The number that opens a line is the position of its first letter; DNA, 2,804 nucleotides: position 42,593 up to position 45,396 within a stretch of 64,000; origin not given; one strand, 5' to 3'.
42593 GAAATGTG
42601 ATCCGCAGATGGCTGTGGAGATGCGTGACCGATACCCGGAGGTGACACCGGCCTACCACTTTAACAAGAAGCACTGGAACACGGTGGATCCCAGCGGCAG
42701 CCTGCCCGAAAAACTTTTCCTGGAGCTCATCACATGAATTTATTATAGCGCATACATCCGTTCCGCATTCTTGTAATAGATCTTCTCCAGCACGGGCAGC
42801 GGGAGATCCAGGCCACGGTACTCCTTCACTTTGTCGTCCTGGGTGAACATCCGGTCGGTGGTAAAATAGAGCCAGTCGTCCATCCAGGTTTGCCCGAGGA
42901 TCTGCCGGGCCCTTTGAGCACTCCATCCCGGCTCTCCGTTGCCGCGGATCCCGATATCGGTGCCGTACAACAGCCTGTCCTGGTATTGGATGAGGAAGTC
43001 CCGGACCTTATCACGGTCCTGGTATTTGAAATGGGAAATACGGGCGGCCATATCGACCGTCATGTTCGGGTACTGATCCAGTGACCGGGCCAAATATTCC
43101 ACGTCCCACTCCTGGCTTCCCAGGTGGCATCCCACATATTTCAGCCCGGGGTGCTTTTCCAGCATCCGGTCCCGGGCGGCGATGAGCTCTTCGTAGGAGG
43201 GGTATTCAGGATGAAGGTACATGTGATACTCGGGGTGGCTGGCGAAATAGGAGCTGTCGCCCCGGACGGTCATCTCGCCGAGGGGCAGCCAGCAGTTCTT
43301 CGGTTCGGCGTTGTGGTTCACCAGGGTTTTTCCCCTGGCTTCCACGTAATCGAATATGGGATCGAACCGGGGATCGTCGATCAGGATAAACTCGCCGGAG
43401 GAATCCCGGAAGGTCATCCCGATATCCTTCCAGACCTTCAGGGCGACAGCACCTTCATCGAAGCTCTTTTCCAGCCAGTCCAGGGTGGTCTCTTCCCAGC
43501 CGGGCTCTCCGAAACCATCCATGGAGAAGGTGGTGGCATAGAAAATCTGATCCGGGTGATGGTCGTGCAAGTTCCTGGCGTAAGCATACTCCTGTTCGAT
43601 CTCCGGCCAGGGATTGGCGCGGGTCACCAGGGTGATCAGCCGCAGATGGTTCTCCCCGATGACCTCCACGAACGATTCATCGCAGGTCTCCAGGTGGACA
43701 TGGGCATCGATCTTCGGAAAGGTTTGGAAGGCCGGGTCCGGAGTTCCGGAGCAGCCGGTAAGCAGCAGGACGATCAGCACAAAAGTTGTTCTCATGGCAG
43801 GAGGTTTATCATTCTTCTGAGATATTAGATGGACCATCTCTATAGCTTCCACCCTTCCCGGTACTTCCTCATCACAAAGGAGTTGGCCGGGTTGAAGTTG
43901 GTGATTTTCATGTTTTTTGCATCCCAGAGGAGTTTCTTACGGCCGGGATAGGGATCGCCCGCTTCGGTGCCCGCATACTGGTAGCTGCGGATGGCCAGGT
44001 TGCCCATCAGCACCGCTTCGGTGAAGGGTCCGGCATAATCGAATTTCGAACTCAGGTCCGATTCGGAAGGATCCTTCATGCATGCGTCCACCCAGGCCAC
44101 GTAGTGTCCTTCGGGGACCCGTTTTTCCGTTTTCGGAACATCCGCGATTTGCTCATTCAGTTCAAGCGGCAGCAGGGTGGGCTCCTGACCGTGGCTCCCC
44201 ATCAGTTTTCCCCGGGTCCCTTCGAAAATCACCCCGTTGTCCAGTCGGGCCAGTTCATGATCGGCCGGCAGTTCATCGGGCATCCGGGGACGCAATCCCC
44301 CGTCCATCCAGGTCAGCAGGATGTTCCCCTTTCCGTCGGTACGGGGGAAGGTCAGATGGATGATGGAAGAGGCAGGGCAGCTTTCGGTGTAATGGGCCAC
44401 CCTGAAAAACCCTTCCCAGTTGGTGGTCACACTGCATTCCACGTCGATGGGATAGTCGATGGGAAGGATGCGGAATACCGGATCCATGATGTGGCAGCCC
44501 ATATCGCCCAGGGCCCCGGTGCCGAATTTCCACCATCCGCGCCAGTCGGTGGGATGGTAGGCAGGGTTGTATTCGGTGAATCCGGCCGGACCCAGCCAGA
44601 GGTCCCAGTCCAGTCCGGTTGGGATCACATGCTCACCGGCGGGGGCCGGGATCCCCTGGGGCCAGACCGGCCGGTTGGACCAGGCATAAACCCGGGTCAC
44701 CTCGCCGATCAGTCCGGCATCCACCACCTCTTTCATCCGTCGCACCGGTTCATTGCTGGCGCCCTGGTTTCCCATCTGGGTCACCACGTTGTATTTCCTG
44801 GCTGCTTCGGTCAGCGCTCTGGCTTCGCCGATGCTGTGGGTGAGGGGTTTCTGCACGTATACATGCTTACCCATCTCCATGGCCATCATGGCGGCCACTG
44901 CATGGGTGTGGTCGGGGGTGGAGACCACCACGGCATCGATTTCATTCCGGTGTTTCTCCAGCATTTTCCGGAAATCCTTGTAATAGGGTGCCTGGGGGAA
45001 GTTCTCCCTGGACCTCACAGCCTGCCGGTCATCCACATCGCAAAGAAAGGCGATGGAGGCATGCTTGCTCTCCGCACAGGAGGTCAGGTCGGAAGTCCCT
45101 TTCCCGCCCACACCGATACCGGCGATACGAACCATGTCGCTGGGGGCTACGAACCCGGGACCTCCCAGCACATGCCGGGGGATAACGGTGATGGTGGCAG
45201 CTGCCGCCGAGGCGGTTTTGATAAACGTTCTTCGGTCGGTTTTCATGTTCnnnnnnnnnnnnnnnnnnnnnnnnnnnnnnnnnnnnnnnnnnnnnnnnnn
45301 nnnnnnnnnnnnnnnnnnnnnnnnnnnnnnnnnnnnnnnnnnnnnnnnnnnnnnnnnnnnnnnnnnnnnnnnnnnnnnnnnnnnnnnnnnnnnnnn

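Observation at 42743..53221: SusC/SusD operon without recognisable glycoside hydrolases, carrying a BCCT transporter, a TAT-exported Gfo/Idh/MocA enzyme, an amidohydrolase and a NodB-like lipoprotein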

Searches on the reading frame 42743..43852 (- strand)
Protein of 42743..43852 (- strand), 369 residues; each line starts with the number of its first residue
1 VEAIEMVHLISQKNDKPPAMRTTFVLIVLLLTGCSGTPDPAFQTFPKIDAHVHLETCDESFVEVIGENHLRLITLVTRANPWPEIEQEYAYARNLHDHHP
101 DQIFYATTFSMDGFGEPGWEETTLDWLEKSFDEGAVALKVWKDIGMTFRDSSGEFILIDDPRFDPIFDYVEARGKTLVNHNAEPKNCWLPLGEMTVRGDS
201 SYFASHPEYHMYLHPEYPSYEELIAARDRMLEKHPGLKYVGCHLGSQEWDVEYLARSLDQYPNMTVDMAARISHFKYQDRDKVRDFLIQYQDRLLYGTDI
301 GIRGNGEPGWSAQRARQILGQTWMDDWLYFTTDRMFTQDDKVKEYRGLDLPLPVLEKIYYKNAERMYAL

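Call 3: search_protein_families(library=pfam, proteins=[window:42743-43852:-], max_evalue=0.01)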
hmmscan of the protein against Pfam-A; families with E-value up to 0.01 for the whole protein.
window:42743-43852:- (369 aa): 1 family
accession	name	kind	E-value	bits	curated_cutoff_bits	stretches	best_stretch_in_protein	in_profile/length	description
PF04909.20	Amidohydro_2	-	1.5e-14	54.9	26.4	1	117-368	88-288/289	Amidohydrolase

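Call 4: search_protein_families(library=ncbifam, proteins=[window:42743-43852:-], max_evalue=0.01)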
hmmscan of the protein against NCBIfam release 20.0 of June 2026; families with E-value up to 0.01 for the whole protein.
window:42743-43852:- (369 aa): 0 families

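Call 43: search_solved_structures(query=window:42743-43795:-, max_evalue=0.01)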
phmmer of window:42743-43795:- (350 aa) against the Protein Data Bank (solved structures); distinct sequences matched with E-value up to 0.01: 0.

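Call 101: find_homologous_proteins(query=window:42743-43795:-, max_evalue=1e-10)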
Query window:42743-43795:- (350 aa): 5811 proteins with E <= 1e-10 among 6864 candidates; the best 120 are listed.
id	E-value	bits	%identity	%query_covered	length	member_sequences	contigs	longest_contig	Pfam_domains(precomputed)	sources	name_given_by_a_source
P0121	1.4e-246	835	100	100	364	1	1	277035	PF04909.21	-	-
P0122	6.3e-208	708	85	100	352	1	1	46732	PF04909.21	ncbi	-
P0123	3.3e-197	673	81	99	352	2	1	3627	PF04909.21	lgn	-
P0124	2.4e-196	670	81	98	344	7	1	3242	PF04909.21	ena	-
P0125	2.7e-195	667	79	100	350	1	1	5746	PF04909.21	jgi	jgi:predicted TIM-barrel fold metal-dependent hydrolase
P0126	3.4e-195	666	79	99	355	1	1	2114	PF04909.21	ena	-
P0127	1.4e-194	664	79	98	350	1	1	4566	PF04909.21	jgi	jgi:predicted TIM-barrel fold metal-dependent hydrolase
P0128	1.6e-194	664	79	100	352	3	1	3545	PF04909.21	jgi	jgi:predicted TIM-barrel fold metal-dependent hydrolase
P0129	4.2e-194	663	81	97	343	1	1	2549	PF04909.21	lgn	-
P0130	2.0e-193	660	77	100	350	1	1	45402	PF04909.21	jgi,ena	-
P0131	1.1e-192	658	78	100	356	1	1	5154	PF04909.21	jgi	jgi:predicted TIM-barrel fold metal-dependent hydrolase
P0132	2.1e-192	657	81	96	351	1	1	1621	PF04909.21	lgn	-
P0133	1.3e-191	654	81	97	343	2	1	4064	PF04909.21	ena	-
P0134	6.3e-191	652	77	100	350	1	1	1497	PF04909.21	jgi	jgi:predicted TIM-barrel fold metal-dependent hydrolase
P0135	4.7e-189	646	78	99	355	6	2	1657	PF04909.21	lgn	-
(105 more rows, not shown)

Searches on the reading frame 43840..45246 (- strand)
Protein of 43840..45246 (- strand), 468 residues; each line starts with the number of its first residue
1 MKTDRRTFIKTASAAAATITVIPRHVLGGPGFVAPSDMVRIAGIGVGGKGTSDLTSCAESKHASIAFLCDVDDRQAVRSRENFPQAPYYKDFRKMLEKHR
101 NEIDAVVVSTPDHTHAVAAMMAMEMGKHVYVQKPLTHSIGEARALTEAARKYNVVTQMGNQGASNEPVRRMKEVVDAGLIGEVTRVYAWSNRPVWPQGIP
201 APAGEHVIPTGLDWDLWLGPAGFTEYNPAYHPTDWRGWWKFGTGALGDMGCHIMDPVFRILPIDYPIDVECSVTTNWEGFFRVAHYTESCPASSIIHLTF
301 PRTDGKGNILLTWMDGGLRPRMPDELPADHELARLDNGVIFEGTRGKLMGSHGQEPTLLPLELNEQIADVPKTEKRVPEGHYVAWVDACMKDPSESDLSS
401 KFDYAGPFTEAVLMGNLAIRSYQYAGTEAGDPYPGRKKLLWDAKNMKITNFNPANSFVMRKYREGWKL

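Call 3: search_protein_families(library=pfam, proteins=[window:43840-45246:-], max_evalue=0.01)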
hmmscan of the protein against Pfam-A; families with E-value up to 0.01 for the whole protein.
window:43840-45246:- (468 aa): 4 families
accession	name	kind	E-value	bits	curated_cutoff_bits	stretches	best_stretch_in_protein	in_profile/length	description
PF01408.29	GFO_IDH_MocA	-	1.1e-18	68.5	24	1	40-159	2-119/120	Oxidoreductase family, NAD-binding Rossmann fold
PF19051.5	GFO_IDH_MocA_C2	-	2.2e-16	60.6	23.3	1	166-273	3-113/254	Oxidoreductase family, C-terminal alpha/beta domain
PF22725.1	GFO_IDH_MocA_C3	-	1e-07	32.4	27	1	223-257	23-57/124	GFO/IDH/MocA C-terminal domain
PF10518.14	TAT_signal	-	0.0098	16.2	22.7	1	3-19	2-18/21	TAT (twin-arginine translocation) pathway signal sequence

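Call 4: search_protein_families(library=ncbifam, proteins=[window:43840-45246:-], max_evalue=0.01)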
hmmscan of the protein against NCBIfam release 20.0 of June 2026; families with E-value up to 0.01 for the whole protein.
window:43840-45246:- (468 aa): 10 families
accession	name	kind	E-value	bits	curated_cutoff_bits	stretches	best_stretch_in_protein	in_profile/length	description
NF058561.1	BT_2158_fam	equivalog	2.4e-148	494.7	750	1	4-456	1-437/487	glycoside 3-dehydrogenase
TIGR04380.1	myo_inos_iolG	equivalog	3.6e-21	75.4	355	1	38-196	1-158/330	inositol 2-dehydrogenase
NF040723.1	UDP-GlcNAcDh_Arch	equivalog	2e-19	70.2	450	1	40-188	2-146/302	UDP-N-acetylglucosamine 3-dehydrogenase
NF052479.1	LevoglcsnDh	equivalog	4.7e-17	61.8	650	1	66-185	39-156/386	levoglucosan dehydrogenase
NF041392.1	XylDh_Gfo6_Halo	equivalog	8.2e-15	54.4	350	1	37-190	15-170/350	D-xylose 1-dehydrogenase Gfo6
NF008607.0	PRK11579.1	subfamily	3.6e-12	45.9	330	1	68-186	32-148/346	oxidoreductase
NF052679.1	InsChiInosDhIolG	equivalog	1.4e-11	44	540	1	39-188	3-153/343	bifunctional inositol 2-dehydrogenase/D-chiro-inositol 1-dehydrogenase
NF058563.1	BT_2159_fam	equivalog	1.4e-09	37.5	650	1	39-184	1-144/350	disaccharide 3-dehydrogenase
NF007574.0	PRK10206.1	equivalog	9.9e-08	31.4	352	1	91-187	56-150/345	oxidoreductase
TIGR01409.1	TAT_signal_seq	domain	0.0077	16.5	16.7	0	3-23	1-21/29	twin-arginine translocation signal domain-containing protein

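Call 42: search_solved_structures(query=window:43840-45246:-, max_evalue=0.00001)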
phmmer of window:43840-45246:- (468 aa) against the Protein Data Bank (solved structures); distinct sequences matched with E-value up to 0.00001: 55.
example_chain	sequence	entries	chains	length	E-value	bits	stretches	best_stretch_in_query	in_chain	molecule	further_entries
8tdf_A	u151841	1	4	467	5.6e-101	341.8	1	31-459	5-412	Dehydrogenase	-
8tdh_A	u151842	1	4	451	5.3e-98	332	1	37-459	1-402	Predicted dehydrogenases and related proteins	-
8tdi_L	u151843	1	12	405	2.6e-15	59.3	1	55-189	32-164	P2B11 Glucuronide-3-dehydrogenase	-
7xr9_A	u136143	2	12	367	2.9e-13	52.5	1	64-191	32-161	DgpA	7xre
3fhl_A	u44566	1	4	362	1.2e-12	50.5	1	71-180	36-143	Putative oxidoreductase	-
4gqa_A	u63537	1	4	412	2.5e-12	49.4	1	65-186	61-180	NAD binding Oxidoreductase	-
3m2t_A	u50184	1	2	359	1.1e-11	47.4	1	38-196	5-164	Probable dehydrogenase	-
4h3v_A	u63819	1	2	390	1.8e-11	46.6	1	62-154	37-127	Oxidoreductase domain protein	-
3moi_A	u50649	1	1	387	1.9e-10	43.2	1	45-188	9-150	Probable dehydrogenase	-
7wzd_A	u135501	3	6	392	3e-10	42.6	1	40-190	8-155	4,5-dihydroxyphthalate dehydrogenase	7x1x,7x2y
3v5n_A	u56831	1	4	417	4e-10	42.2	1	83-186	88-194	Oxidoreductase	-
6a3f_A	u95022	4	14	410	6.3e-10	41.5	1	89-184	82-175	Putative dehydrogenase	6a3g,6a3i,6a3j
4fb5_A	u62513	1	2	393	6.9e-10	41.4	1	91-186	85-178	Probable oxidoreductase protein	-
9m37_A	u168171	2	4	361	7e-10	41.4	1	40-185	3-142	P581a DgpA2 and isoorientin complex structure | Gfo/Idh/MocA family protein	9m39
3e82_A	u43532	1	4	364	1.5e-09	40.3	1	62-185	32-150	Putative oxidoreductase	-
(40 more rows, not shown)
